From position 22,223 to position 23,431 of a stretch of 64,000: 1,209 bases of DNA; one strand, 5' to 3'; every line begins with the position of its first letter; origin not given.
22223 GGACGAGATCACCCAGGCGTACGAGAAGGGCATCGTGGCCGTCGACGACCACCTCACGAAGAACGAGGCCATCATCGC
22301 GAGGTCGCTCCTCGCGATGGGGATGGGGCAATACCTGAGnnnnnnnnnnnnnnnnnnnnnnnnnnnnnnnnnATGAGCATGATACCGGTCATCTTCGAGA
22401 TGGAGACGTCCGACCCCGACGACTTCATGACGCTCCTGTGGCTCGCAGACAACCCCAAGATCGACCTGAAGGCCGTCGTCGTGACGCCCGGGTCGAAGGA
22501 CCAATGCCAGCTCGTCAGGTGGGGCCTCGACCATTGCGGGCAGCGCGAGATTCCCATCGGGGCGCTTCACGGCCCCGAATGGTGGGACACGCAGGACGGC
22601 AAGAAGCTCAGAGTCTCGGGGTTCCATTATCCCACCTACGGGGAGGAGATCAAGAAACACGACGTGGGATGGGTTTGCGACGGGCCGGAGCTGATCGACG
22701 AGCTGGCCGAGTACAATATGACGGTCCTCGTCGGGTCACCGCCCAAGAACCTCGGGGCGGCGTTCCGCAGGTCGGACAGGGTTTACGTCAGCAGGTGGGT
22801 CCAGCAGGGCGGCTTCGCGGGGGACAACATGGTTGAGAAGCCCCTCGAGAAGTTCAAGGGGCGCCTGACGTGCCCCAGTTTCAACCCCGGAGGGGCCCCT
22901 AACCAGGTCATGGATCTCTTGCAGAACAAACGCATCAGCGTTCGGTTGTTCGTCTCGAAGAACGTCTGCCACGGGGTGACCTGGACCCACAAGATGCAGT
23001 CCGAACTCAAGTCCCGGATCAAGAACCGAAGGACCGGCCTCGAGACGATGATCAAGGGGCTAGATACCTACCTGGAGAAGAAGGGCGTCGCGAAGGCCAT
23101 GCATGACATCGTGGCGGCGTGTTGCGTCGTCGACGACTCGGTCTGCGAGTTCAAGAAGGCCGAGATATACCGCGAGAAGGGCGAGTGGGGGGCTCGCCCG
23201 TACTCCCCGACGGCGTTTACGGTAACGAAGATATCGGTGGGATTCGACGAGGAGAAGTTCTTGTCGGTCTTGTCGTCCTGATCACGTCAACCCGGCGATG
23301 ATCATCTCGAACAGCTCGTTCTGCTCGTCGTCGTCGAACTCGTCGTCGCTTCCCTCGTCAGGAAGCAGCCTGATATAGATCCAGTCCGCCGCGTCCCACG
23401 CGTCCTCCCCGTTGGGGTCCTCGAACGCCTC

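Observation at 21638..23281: SLOG (DprA/DUF2493-like) - small ORF - nucleoside hydrolase-like operon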

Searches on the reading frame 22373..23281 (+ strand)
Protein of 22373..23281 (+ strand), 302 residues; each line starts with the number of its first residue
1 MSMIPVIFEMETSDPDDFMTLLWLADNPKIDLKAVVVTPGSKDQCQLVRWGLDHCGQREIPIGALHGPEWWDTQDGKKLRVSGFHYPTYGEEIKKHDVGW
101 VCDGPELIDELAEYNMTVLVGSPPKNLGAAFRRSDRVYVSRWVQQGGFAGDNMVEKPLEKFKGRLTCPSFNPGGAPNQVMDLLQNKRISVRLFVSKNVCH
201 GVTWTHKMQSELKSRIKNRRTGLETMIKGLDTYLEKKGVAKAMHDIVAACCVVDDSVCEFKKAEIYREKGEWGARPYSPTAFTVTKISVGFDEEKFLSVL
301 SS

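Call 3: search_protein_families(library=pfam, proteins=[window:22373-23281:+], max_evalue=1)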
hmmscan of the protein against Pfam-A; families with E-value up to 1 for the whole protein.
window:22373-23281:+ (302 aa): 1 family
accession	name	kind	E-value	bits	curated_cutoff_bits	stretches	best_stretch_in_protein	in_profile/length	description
PF01156.24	IU_nuc_hydro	-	2.6e-05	24.5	34.2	1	15-265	9-257/297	Inosine-uridine preferring nucleoside hydrolase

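Call 4: search_protein_families(library=phrogs, proteins=[window:22373-23281:+], max_evalue=1)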
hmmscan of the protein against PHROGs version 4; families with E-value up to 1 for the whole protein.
window:22373-23281:+ (302 aa): 1 family
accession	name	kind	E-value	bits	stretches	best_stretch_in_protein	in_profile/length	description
phrog_12397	-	unknown function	0.36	11.8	0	214-255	12-53/69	-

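Call 13: find_homologous_proteins(query=window:22373-23281:+)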
Query window:22373-23281:+ (302 aa): 1055 proteins with E <= 0.001 among 1759 candidates; the best 120 are listed.
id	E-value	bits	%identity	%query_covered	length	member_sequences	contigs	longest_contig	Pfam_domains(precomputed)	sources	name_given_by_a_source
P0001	3.4e-209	711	100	100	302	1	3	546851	-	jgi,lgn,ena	-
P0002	1.1e-130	453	65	99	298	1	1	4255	PF01156.25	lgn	-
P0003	2.2e-126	439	64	99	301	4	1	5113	PF01156.25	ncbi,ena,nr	ncbi:MAG TPA: nucleoside hydrolase [Enhygromyxa sp.]|nr:nucleoside hydrolase [Enhygromyxa sp.]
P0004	3.2e-126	439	65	99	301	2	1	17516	PF01156.25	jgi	jgi:hypothetical protein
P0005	7.8e-126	437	65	98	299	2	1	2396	PF01156.25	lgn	-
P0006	8.4e-125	434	63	99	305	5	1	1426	-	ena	-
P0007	1.5e-124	433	63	99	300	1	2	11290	PF01156.25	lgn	-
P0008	4.6e-124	431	64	99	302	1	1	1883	-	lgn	-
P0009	5.6e-124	431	64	99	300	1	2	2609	PF01156.25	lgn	-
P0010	7.8e-124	431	63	99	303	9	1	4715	-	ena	-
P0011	8.8e-124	431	62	99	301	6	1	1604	PF01156.25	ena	-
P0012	1.3e-123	430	62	99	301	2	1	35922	PF01156.25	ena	-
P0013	2.6e-123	429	64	98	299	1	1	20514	PF01156.25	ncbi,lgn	-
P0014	3.6e-123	428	64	99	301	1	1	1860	PF01156.25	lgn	-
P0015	1.4e-122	427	63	98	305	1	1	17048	PF01156.25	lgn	-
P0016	1.6e-122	426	62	99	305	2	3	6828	PF01156.25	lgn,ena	-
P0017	3.5e-122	425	63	99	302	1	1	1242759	PF01156.25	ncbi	ncbi:MAG: hypothetical protein QM820_45375 [Minicystis sp.]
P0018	3.9e-122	425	61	99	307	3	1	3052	PF01156.25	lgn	-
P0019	1.2e-121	424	61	99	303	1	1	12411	PF01156.25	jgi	jgi:hypothetical protein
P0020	2.8e-121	422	62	100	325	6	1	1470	PF01156.25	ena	-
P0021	3.9e-121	422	63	99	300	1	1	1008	PF01156.25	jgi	jgi:hypothetical protein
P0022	4.2e-121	422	63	98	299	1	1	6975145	PF01156.25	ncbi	ncbi:nucleoside hydrolase [Nannocystaceae bacterium ST9]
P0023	4.4e-121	422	62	99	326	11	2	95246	PF01156.25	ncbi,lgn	-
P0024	4.6e-121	422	61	99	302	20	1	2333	PF01156.25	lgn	-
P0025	7.4e-121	421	61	99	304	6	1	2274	PF01156.25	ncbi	-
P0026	8.4e-121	421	62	98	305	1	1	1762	PF01156.25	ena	-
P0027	9.3e-121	421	59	99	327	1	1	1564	PF01156.25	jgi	jgi:pyrimidine-specific ribonucleoside hydrolase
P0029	1.0e-120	420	62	99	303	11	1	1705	PF01156.25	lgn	-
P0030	1.5e-120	420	61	99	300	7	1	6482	PF01156.25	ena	-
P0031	1.6e-120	420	60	99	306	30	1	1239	PF01156.25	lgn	-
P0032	2.6e-120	419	62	98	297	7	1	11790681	PF01156.25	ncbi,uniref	ncbi:hypothetical protein WMF28_31515 [Sorangium sp. So ce590]|uniref:nucleoside hydrolase n=1 Tax=S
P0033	2.6e-120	419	62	99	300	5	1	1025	PF01156.25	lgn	-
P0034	2.6e-120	419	61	99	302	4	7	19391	PF01156.25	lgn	-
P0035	3.8e-120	419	63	98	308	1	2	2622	PF01156.25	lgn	-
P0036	5.8e-120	418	62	96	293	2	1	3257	PF01156.25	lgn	-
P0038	1.0e-119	417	61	99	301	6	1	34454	PF01156.25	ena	-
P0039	1.2e-119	417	62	99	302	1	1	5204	PF01156.25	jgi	jgi:pyrimidine-specific ribonucleoside hydrolase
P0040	1.9e-119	416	61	98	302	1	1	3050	PF01156.25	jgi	jgi:pyrimidine-specific ribonucleoside hydrolase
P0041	2.5e-119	416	61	99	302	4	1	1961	PF01156.25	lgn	-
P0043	4.8e-119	415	61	98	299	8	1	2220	PF01156.25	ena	-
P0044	2.1e-118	413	62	99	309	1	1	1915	PF01156.25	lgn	-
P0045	4.3e-118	412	62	99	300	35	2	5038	PF01156.25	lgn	-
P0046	8.6e-118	411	60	99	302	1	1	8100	PF01156.25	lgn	-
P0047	2.4e-117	409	60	99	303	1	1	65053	PF01156.25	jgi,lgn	-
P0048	5.3e-116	405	60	98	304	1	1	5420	PF01156.25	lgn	-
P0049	7.0e-116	405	59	99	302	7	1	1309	PF01156.25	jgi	jgi:inosine-uridine nucleoside N-ribohydrolase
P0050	7.1e-116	405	59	99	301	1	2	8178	PF01156.25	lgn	-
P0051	8.1e-116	404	59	98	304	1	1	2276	PF01156.25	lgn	-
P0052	3.5e-115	402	61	98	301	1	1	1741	PF01156.25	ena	-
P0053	1.2e-114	401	61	99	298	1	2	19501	PF01156.25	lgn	-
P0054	1.5e-114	400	58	100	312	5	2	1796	PF01156.25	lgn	-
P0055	2.6e-114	399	58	100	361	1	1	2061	PF01156.25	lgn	-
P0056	1.2e-113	397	59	98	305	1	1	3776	PF01156.25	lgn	-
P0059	2.0e-111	390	58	98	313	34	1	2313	PF01156.25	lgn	-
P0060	9.4e-111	388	58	99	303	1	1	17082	PF01156.25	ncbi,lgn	-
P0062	7.7e-110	385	58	98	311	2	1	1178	PF01156.25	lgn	-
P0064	3.5e-109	383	56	98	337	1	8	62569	PF01156.25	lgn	-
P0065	4.1e-108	379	55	100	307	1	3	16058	PF01156.25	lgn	-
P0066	1.1e-106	374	57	98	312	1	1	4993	PF01156.25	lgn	-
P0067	5.2e-105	369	58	98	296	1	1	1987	PF01156.25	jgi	jgi:pyrimidine-specific ribonucleoside hydrolase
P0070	1.6e-101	357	52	98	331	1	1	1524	PF01156.25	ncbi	-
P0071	2.8e-101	357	55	98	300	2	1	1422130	PF01156.25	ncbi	-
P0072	3.5e-101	356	52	99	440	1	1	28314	PF01156.25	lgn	-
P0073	8.1e-101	355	53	99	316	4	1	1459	PF01156.25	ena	-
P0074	2.2e-99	350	54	98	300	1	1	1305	PF01156.25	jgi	-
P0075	4.6e-97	343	54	97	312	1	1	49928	PF01156.25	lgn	-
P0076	1.6e-96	341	51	99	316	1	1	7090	PF01156.25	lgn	-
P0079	3.4e-94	333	52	99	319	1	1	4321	PF01156.25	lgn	-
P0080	3.4e-94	333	50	98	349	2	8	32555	PF01156.25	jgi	jgi:pyrimidine-specific ribonucleoside hydrolase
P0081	3.3e-92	327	48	98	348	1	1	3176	PF01156.25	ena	-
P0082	4.0e-92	327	49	99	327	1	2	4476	PF01156.25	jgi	jgi:pyrimidine-specific ribonucleoside hydrolase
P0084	6.0e-91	323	48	100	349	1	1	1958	PF01156.25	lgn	-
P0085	3.2e-89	317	47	98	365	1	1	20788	PF01156.25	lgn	-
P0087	1.2e-85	305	49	98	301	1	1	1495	PF01156.25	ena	-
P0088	7.0e-85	303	50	99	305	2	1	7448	PF01156.25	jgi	jgi:hypothetical protein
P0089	1.4e-84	302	46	98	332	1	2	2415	PF01156.25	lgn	-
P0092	2.0e-77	278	46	99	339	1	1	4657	PF01156.25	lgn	-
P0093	2.3e-76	275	48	98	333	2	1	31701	PF01156.25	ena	-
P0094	3.7e-75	271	45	99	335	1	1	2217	PF01156.25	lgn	-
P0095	2.0e-74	268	45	100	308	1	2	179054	PF01156.25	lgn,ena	-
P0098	6.9e-70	253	42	98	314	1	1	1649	PF01156.25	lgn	-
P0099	1.1e-67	246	45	99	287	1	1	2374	PF01156.25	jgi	-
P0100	2.8e-67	245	45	96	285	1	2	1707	PF01156.25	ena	-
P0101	4.0e-67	244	42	99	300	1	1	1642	PF01156.25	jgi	jgi:inosine-uridine nucleoside N-ribohydrolase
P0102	4.6e-67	244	43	99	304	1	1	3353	PF01156.25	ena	-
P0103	4.9e-66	241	44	99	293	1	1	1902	PF01156.25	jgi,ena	-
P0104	2.2e-65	239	43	99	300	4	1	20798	PF01156.25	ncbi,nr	ncbi:MAG: nucleoside hydrolase [Deltaproteobacteria bacterium]|nr:MAG: nucleoside hydrolase [Deltapr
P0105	2.8e-65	238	42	98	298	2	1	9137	PF01156.25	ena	-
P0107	9.5e-64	233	44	98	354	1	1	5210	PF01156.25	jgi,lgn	jgi:pyrimidine-specific ribonucleoside hydrolase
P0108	9.8e-64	233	42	98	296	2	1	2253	PF01156.25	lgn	-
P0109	6.3e-63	231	44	98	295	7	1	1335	PF01156.25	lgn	-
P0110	7.0e-63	230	42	99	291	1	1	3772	PF01156.25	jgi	jgi:pyrimidine-specific ribonucleoside hydrolase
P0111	1.2e-62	230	43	99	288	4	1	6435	PF01156.25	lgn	-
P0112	1.3e-62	230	42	100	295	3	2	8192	PF01156.25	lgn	-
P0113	2.8e-62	229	40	99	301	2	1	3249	PF01156.25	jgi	jgi:pyrimidine-specific ribonucleoside hydrolase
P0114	4.2e-62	228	42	98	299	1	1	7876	PF01156.25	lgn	-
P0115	4.2e-62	228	41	99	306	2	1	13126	PF01156.25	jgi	-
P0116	4.8e-62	228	40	99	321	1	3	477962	PF01156.25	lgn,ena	-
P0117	5.1e-62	228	44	99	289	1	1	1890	PF01156.25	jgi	jgi:pyrimidine-specific ribonucleoside hydrolase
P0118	5.4e-62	228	41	98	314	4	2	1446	PF01156.25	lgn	-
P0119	1.1e-61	226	41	96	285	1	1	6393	PF01156.25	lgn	-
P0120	2.0e-61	226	44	99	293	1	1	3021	PF01156.25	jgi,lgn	-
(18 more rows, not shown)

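Call 14: find_encoding_contigs(protein=P0022, flank=6000, max_places=3)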
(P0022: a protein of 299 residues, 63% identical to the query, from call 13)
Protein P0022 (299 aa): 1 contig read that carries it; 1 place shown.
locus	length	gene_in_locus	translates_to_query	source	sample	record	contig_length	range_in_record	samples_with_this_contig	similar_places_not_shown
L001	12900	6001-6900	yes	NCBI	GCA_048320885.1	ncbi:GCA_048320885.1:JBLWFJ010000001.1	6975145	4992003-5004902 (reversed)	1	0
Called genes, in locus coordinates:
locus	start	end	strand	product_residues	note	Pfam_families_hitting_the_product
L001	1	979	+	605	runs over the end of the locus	PF13623:SurA_N_2 (weak), PF13624:SurA_N_3, PF13145:Rotamase_2 (weak), PF00639:Rotamase, PF13616:Rotamase_3 (weak)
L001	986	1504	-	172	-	PF14539:DUF4442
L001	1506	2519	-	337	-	PF03060:NMO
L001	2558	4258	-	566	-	-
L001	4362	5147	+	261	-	PF13489:Methyltransf_23, PF01209:Ubie_methyltran, PF13847:Methyltransf_31, PF08241:Methyltransf_11, PF08242:Methyltransf_12, PF13649:Methyltransf_25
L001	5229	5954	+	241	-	-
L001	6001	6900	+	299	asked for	PF01156:IU_nuc_hydro (weak)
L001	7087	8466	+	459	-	PF24684:Vgb_lyase (faint)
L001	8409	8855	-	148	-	PF09919:DUF2149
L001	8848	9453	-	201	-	PF01618:MotA_ExbB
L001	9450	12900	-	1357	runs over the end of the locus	PF02514:CobN-Mg_chel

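Call 15: find_encoding_contigs(protein=P0032, flank=6000, max_places=3)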
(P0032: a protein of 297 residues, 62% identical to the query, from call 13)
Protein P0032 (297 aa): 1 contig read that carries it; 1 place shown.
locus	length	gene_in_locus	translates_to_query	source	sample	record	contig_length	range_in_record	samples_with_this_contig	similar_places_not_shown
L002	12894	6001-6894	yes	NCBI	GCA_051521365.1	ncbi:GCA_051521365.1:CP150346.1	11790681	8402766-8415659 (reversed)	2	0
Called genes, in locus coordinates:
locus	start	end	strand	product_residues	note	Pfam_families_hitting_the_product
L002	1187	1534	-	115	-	-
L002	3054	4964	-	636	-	PF00248:Aldo_ket_red, PF13671:AAA_33 (weak), PF08645:PNK3P, PF13242:Hydrolase_like (weak)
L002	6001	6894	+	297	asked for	PF01156:IU_nuc_hydro (weak)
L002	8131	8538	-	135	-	-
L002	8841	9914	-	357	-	PF04199:Cyclase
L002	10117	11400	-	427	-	PF13188:PAS_8 (faint), PF08448:PAS_4, PF08447:PAS_3, PF00989:PAS, PF08448:PAS_4, PF13426:PAS_9 (weak), PF01740:STAS, PF13466:STAS_2 (weak)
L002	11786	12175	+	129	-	-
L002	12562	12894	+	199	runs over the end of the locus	PF03729:DUF308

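Call 16: find_encoding_contigs(protein=P0001, flank=10000, max_places=4)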
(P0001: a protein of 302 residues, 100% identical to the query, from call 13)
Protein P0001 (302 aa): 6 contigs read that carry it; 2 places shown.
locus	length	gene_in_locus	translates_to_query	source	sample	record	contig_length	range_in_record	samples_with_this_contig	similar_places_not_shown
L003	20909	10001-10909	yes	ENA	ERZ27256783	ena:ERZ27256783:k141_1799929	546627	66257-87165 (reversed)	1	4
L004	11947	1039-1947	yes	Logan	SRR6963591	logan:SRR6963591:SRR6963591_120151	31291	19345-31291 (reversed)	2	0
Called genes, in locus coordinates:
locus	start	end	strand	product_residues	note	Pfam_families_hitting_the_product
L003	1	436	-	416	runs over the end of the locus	-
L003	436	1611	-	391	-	-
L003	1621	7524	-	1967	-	PF07691:PA14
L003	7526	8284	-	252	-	-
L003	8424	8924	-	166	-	-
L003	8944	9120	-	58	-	PF02810:SEC-C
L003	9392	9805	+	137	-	PF02481:DNA_processg_A (faint), PF10686:YAcAr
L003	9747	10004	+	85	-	-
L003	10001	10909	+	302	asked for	-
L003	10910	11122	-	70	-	-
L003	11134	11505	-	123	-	-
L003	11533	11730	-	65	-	-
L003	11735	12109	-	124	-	-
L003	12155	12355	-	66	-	-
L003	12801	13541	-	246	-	PF25283:DUF7873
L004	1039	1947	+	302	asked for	-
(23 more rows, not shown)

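Call 17: find_encoding_contigs(protein=P0116, flank=8000, max_places=3)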
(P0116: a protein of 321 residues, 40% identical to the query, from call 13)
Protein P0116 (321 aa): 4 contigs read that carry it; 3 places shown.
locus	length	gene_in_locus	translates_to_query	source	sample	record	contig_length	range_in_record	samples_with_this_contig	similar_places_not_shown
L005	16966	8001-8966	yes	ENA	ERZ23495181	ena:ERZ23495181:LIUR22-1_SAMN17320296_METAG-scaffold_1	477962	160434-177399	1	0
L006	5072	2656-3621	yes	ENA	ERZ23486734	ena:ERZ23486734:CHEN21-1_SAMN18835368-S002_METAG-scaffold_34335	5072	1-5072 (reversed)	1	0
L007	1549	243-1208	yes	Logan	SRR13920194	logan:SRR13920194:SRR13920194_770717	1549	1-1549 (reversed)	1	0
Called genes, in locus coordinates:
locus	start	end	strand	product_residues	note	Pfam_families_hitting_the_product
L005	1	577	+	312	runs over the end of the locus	-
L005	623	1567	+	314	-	PF01734:Patatin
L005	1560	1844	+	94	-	-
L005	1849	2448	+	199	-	-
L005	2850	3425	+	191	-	-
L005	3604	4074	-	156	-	-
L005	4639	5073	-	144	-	-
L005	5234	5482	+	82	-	-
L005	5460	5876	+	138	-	-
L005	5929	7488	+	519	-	PF05406:WGR (weak), PF02877:PARP_reg, PF00644:PARP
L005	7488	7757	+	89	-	-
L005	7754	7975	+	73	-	-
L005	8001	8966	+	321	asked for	PF01156:IU_nuc_hydro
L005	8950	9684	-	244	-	-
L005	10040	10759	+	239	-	-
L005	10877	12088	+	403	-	PF03747:ADP_ribosyl_GH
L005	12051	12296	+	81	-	-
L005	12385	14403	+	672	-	-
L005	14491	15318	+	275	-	PF12706:Lactamase_B_2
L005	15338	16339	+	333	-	-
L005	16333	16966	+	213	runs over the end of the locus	-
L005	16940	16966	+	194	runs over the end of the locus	PF00265:TK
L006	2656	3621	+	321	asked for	PF01156:IU_nuc_hydro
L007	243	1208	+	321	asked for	PF01156:IU_nuc_hydro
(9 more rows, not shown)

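Call 18: find_encoding_contigs(protein=P0095, flank=8000, max_places=3)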
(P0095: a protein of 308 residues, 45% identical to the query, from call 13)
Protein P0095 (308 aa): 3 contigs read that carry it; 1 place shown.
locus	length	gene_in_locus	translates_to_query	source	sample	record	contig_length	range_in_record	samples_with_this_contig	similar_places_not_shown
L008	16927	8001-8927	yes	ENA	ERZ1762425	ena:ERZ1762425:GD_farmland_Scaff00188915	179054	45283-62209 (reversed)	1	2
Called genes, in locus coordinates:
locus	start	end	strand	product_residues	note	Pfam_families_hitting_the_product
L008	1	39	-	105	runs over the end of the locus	-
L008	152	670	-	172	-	PF00011:HSP20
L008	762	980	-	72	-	-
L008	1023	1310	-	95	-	-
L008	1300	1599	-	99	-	-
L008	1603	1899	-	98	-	-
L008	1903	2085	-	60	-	-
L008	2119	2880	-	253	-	PF01507:PAPS_reduct (weak)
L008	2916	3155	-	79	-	-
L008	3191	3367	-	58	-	-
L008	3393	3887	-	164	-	-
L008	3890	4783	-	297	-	-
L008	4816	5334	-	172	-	-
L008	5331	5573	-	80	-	-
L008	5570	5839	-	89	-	-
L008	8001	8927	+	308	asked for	PF01156:IU_nuc_hydro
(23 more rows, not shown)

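Call 24: find_related_loci(query=window:22373-23281:+, collection=viral_contigs, flank=6000)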
Query window:22373-23281:+ (302 aa) in viral_contigs; peptide patterns used: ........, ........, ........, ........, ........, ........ (x = any residue, [..] = any of these).
3 stretches matched a pattern, but none encodes a relative of the query by tblastn (E <= 1e-3).

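Call 26: search_solved_structures(query=window:22373-23281:+, max_evalue=1, show_alignments=2)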
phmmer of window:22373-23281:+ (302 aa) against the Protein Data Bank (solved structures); distinct sequences matched with E-value up to 1: 3.
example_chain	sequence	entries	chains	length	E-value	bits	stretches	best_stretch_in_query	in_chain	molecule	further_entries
4mo0_A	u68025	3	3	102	0.13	14.3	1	206-261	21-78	Protein translation factor SUI1 homolog | aIF1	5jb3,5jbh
6e29_D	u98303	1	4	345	0.48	12.5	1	70-124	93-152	SWD1-like protein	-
2dl1_A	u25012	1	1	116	0.72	11.9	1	192-235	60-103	Spartin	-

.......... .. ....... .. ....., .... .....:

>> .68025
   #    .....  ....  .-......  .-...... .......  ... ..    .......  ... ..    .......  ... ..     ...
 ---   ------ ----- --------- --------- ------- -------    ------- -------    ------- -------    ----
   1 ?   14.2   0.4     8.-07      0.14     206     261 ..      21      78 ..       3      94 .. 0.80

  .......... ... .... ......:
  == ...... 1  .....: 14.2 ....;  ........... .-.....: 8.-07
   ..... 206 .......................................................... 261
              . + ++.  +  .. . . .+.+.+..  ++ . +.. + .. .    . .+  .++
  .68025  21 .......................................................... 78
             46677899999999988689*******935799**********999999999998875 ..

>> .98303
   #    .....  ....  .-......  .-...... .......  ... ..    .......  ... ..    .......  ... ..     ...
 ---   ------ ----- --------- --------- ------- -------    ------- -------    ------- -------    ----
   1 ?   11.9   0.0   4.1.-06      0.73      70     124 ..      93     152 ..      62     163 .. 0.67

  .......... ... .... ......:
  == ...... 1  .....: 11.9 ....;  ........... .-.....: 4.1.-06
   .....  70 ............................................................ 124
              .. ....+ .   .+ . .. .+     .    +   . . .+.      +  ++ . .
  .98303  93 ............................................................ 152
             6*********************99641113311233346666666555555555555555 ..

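Call 29: search_protein_families(library=ncbifam, proteins=[window:22373-23281:+, P0022, P0116], max_evalue=0.01)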
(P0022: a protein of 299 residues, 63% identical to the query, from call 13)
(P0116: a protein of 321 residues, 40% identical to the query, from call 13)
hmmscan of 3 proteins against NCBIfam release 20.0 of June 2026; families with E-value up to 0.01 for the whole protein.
window:22373-23281:+ (302 aa): 0 families

P0022 (299 aa): 0 families

P0116 (321 aa): 0 families

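Call 32: find_related_loci(query=A2, collection=viral_contigs, flank=8000)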
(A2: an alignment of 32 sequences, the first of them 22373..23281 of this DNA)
Query A2 (302 aa) in viral_contigs; peptide patterns used: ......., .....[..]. (x = any residue, [..] = any of these).
88 stretches matched a pattern; 22 encode a relative of the query (tblastn E <= 1e-3); 22 distinct loci.
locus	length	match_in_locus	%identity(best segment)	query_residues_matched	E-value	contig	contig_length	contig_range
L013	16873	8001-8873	41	1-301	2e-67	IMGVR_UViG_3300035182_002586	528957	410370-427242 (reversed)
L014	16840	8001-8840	39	3-301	2e-61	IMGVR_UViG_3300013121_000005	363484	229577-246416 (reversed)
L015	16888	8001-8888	40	3-301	5e-60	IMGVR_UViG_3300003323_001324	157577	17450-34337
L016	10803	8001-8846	40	4-296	2e-59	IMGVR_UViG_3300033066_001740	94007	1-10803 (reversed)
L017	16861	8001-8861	39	1-300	4e-59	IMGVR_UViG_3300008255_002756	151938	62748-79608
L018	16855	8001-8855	40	6-301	5e-58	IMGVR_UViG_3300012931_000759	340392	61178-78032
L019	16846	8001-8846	39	4-296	4e-58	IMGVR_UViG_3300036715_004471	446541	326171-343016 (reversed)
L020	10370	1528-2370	41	3-296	2e-57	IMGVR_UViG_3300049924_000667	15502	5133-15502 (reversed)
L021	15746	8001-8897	36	6-301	2e-56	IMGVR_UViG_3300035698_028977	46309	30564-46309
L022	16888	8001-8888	37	1-301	2e-54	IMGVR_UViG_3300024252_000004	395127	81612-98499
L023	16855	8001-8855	39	6-301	9e-54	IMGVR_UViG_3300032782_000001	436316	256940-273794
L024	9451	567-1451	36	1-300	2e-52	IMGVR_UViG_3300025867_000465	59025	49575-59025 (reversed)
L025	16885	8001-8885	37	6-300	3e-52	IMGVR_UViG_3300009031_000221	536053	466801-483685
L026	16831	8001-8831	38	8-301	1e-50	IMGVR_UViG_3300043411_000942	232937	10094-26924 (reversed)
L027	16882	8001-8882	34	3-302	1e-50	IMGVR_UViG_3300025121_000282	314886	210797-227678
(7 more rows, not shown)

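Call 40: search_dna_similar(query=window:22373-23281:+, collection=phages, mode=protein, max_rows=25, max_evalue=0.001)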
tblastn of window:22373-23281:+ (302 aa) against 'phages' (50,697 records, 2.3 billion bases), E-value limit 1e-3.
No match.
